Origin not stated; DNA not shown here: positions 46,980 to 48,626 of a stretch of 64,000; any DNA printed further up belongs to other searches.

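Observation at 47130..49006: Translationally coupled ABC-type ATPase + PIN-like protein: candidate unclassified two-gene defence system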

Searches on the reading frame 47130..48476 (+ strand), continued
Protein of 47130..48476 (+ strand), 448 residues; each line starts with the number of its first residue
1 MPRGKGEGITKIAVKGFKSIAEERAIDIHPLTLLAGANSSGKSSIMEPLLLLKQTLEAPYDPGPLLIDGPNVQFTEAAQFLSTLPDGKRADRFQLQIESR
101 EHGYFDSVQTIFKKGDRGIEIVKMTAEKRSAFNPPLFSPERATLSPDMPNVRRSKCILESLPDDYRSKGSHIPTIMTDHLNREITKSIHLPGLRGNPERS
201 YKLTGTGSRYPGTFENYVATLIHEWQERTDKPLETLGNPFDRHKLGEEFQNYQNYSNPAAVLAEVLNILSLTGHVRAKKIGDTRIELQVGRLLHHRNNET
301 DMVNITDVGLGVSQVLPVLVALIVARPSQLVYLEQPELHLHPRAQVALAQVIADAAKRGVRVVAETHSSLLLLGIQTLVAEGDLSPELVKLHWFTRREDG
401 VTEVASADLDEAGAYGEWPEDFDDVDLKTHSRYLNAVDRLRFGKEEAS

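Call 79: search_protein_families(library=pfam, proteins=[L070:6934-7554:+, L072:6887-7519:+, L082:6793-7434:+, L087:6888-7523:+, L086:2275-2958:+, L074:7101-7790:+, L092:2648-3337:+, L062:6938-7708:+, L068:7010-7804:+, L063:6896-7858:+], max_evalue=0.001)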
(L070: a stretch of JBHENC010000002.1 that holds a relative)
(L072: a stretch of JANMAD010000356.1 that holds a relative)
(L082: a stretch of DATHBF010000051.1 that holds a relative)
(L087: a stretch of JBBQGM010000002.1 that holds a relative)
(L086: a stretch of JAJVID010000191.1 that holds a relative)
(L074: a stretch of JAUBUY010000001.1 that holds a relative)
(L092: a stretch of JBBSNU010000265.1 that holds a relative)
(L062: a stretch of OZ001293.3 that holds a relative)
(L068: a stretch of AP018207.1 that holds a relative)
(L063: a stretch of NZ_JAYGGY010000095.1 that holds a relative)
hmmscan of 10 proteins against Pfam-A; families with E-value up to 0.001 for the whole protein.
L070:6934-7554:+ (206 aa): 4 families
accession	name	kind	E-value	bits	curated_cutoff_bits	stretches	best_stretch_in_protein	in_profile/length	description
PF00578.27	AhpC-TSA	-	4.6e-11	43.2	26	1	40-127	7-91/124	AhpC/TSA family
PF08534.16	Redoxin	-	1.8e-10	41.3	26.6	1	47-126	16-94/148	Redoxin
PF13905.12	Thioredoxin_8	-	4.1e-06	27.5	27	1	62-125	2-65/94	Thioredoxin-like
PF00085.26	Thioredoxin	-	6.2e-05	23.4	23.5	1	57-127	14-82/103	Thioredoxin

L072:6887-7519:+ (210 aa): 2 families
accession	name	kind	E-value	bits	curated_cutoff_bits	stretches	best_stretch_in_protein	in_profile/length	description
PF00578.27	AhpC-TSA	-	1.3e-07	32.1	26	1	43-125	11-90/124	AhpC/TSA family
PF08534.16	Redoxin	-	1.7e-06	28.3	26.6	1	42-124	11-93/148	Redoxin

L082:6793-7434:+ (213 aa): 4 families
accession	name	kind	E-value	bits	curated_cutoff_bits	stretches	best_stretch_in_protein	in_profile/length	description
PF08534.16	Redoxin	-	4.3e-09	36.8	26.6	1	49-146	15-106/148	Redoxin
PF00578.27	AhpC-TSA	-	7.9e-09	36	26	1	44-132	8-92/124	AhpC/TSA family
PF13905.12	Thioredoxin_8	-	2.9e-07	31.2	27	1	65-131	2-68/94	Thioredoxin-like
PF00085.26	Thioredoxin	-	3.6e-06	27.4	23.5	1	58-104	11-57/103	Thioredoxin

L087:6888-7523:+ (211 aa): 3 families
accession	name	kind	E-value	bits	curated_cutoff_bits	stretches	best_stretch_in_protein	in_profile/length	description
PF00578.27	AhpC-TSA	-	2.4e-09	37.6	26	1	43-126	9-90/124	AhpC/TSA family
PF08534.16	Redoxin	-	1.8e-07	31.5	26.6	1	41-139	10-103/148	Redoxin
PF13905.12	Thioredoxin_8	-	0.00026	21.7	27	1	62-121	2-62/94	Thioredoxin-like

L086:2275-2958:+ (227 aa): 0 families

L074:7101-7790:+ (229 aa): 1 family
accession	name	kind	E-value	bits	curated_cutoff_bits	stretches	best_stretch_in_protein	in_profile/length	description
PF02517.21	Rce1-like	-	1.1e-12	48.5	22.4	1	125-217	9-92/93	Type II CAAX prenyl endopeptidase Rce1-like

L092:2648-3337:+ (229 aa): 1 family
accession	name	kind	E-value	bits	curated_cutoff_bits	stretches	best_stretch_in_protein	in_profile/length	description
PF02517.21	Rce1-like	-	5.9e-13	49.4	22.4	1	125-217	9-92/93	Type II CAAX prenyl endopeptidase Rce1-like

L062:6938-7708:+ (256 aa): 2 families
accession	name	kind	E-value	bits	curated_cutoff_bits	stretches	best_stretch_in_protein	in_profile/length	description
PF13508.13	Acetyltransf_7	-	8.7e-10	39.3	27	1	31-109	6-83/84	Acetyltransferase (GNAT) domain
PF00583.31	Acetyltransf_1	-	2.2e-08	34.8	20.7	1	22-108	25-116/116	Acetyltransferase (GNAT) family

L068:7010-7804:+ (264 aa): 1 family
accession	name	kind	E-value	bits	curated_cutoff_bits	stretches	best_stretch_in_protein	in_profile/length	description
PF00318.25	Ribosomal_S2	-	1.1e-98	329.3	26.1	1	9-224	1-216/216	Ribosomal protein S2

L063:6896-7858:+ (320 aa): 1 family
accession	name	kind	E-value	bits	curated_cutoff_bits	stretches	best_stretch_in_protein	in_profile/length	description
PF00318.25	Ribosomal_S2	-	1e-97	326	26.1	1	65-280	1-216/216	Ribosomal protein S2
